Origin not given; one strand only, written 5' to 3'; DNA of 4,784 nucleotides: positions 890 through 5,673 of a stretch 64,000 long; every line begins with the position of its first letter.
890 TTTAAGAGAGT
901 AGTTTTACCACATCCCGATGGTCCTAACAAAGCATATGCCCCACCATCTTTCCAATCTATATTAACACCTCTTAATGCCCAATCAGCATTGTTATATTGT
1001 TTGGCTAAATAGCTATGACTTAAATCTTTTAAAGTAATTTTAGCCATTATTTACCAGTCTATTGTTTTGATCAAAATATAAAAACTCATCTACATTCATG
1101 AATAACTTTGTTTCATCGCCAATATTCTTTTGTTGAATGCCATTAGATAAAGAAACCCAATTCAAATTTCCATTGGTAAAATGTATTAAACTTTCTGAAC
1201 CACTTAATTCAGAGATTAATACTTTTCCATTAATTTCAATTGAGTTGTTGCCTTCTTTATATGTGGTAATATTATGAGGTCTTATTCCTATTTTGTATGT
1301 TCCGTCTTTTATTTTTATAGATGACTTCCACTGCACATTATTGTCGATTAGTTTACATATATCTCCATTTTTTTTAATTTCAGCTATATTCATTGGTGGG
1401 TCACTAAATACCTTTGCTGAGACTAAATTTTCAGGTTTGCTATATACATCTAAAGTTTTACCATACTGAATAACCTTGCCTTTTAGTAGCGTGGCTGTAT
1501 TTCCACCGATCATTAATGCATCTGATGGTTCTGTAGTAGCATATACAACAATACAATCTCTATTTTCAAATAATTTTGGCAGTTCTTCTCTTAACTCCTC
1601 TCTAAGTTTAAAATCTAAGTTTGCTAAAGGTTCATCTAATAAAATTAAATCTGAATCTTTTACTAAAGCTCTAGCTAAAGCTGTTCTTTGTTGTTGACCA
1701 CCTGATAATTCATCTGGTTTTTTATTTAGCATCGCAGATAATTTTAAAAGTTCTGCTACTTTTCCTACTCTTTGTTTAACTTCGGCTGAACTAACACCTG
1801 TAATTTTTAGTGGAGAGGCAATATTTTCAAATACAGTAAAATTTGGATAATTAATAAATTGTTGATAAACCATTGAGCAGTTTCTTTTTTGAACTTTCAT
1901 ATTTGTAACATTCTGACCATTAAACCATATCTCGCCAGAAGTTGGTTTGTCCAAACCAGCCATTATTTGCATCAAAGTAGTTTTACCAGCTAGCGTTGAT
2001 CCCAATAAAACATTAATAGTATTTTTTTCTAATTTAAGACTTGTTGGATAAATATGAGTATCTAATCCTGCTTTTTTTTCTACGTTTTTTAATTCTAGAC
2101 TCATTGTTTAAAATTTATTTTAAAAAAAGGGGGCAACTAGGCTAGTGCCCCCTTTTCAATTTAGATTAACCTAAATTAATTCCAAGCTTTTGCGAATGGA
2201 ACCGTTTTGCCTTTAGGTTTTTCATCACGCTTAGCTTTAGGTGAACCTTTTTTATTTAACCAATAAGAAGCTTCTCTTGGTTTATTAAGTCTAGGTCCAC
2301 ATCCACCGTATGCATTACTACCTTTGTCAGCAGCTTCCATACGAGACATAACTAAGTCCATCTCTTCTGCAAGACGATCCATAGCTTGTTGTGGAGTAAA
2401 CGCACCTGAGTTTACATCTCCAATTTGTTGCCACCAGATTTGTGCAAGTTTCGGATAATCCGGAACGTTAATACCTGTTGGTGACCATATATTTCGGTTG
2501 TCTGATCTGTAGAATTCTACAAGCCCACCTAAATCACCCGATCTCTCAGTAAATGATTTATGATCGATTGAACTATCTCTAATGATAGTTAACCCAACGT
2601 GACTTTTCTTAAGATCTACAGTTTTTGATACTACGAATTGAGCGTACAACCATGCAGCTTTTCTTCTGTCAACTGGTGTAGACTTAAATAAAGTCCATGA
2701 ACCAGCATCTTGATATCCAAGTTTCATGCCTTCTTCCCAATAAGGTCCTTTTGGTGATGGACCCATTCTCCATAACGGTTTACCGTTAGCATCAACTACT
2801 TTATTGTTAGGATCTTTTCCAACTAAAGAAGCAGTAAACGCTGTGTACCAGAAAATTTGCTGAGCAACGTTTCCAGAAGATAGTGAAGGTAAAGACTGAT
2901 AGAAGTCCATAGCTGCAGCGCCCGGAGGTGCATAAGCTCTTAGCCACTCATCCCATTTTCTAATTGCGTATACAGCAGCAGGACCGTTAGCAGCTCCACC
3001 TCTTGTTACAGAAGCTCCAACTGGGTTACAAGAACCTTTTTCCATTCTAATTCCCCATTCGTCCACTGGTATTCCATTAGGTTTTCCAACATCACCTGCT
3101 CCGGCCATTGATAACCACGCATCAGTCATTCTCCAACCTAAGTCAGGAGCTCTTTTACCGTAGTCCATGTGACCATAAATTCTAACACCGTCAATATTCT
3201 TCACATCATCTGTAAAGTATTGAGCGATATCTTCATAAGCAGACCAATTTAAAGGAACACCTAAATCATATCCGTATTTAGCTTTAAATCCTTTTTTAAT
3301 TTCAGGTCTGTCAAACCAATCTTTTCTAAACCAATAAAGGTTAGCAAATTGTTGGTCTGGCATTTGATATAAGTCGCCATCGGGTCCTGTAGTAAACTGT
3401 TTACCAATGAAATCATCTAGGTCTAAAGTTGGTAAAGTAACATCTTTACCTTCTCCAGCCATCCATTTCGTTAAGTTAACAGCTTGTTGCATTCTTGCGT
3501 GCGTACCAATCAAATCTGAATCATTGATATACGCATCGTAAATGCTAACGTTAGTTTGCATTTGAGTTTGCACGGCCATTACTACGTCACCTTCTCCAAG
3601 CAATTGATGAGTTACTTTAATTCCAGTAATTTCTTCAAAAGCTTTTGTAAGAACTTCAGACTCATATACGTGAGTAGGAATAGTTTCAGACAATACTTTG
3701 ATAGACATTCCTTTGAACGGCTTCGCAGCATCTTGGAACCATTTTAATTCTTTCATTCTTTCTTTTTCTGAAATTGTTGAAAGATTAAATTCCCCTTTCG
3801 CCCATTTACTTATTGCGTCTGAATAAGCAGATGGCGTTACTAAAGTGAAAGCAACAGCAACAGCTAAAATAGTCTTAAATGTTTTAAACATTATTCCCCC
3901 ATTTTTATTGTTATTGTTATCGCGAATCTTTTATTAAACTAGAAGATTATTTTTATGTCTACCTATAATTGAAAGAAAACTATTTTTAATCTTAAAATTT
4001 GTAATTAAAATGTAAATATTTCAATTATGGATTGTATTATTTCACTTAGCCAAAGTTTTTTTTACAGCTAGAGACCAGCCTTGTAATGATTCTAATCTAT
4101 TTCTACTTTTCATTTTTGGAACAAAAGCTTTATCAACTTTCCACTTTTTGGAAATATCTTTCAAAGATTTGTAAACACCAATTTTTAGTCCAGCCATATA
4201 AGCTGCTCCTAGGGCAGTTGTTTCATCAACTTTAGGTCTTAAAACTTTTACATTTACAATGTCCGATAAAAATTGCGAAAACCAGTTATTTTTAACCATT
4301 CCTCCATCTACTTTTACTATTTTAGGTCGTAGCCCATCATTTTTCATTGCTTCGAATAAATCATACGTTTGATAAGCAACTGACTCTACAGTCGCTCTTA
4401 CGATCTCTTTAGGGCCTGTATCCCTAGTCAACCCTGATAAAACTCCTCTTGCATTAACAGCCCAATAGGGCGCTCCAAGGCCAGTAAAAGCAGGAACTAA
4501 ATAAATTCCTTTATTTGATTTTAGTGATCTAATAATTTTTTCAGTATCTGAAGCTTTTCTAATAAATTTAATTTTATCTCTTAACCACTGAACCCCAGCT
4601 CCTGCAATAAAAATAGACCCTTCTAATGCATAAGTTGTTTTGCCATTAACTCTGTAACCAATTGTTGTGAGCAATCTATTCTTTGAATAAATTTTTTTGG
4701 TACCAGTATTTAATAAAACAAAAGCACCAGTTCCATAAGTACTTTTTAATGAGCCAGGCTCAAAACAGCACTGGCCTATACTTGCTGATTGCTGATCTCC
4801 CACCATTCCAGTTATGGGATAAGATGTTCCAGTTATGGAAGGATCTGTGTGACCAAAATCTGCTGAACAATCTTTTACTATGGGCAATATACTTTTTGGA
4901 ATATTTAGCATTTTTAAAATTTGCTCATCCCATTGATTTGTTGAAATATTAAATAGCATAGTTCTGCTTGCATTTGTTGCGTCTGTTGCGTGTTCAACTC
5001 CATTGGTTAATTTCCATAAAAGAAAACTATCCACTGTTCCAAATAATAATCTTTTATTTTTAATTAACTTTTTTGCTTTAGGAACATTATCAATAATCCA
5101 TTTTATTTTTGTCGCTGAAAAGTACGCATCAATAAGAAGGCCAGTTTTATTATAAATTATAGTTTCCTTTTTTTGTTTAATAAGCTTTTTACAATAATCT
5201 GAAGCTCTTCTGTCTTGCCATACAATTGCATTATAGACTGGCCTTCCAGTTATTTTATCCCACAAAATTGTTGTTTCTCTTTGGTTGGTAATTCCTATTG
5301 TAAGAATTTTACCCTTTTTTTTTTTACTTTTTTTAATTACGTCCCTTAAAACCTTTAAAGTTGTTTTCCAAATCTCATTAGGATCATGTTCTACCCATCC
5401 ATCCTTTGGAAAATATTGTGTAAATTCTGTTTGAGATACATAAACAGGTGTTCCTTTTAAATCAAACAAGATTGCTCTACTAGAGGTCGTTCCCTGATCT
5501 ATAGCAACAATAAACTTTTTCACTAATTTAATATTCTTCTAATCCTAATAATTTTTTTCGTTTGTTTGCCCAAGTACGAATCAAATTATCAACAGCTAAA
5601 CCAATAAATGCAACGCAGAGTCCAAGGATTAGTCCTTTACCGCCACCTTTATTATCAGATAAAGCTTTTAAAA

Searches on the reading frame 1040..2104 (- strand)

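Call 45: search_protein_families(library=pfam, proteins=[window:1040-2104:-], max_evalue=0.000001)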
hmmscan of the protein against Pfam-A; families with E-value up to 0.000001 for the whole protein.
window:1040-2104:- (354 aa): 1 family
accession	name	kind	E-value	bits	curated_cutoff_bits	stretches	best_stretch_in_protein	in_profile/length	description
PF00005.33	ABC_tran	-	2.4e-30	106.3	25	1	21-161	4-137/137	ABC transporter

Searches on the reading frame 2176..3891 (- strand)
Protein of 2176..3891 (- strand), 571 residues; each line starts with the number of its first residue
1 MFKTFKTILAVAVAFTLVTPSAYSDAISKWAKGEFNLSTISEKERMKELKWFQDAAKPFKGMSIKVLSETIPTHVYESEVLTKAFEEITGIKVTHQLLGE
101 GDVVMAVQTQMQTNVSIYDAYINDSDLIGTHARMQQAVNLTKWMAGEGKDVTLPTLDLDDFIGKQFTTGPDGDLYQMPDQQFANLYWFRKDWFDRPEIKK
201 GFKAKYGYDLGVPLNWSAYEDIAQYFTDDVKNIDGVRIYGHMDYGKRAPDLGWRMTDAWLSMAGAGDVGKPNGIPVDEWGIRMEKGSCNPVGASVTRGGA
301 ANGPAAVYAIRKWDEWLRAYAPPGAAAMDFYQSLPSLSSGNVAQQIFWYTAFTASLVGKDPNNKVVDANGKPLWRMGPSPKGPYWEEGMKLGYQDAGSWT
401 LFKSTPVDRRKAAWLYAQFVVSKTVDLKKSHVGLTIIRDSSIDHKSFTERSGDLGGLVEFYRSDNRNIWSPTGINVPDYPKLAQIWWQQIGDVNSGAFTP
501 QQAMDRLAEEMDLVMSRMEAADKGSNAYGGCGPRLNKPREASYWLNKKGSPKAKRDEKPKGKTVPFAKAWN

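Call 45: search_protein_families(library=pfam, proteins=[window:2176-3891:-], max_evalue=0.000001)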
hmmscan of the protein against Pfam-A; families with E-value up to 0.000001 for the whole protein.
window:2176-3891:- (571 aa): 1 family
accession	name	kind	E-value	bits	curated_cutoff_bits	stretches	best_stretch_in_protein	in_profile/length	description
PF01547.30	SBP_bac_1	-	1.7e-16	61.5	26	1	79-423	12-303/307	Bacterial extracellular solute-binding protein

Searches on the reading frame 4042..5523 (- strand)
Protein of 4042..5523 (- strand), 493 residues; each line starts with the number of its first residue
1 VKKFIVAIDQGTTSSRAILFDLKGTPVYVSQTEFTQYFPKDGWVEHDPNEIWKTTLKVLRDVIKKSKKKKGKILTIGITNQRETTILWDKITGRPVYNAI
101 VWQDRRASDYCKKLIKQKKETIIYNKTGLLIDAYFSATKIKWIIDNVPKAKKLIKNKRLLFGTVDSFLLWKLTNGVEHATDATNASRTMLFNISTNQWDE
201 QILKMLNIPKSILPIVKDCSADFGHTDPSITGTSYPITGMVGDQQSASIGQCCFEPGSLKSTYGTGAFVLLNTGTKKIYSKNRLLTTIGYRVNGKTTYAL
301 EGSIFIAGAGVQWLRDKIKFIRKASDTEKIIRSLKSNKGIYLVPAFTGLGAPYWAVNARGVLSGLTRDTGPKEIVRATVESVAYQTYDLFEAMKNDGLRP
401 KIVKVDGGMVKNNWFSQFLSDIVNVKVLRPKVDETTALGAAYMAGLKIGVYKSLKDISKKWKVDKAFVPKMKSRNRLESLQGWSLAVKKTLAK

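Call 45: search_protein_families(library=pfam, proteins=[window:4042-5523:-], max_evalue=0.000001)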
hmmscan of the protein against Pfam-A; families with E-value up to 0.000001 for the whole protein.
window:4042-5523:- (493 aa): 2 families
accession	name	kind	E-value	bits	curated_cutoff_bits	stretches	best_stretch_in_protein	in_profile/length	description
PF00370.27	FGGY_N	-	1.2e-73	248.2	28.8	1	5-250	2-245/245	FGGY family of carbohydrate kinases, N-terminal domain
PF02782.22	FGGY_C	-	1.8e-38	132.7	27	1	261-445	3-195/198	FGGY family of carbohydrate kinases, C-terminal domain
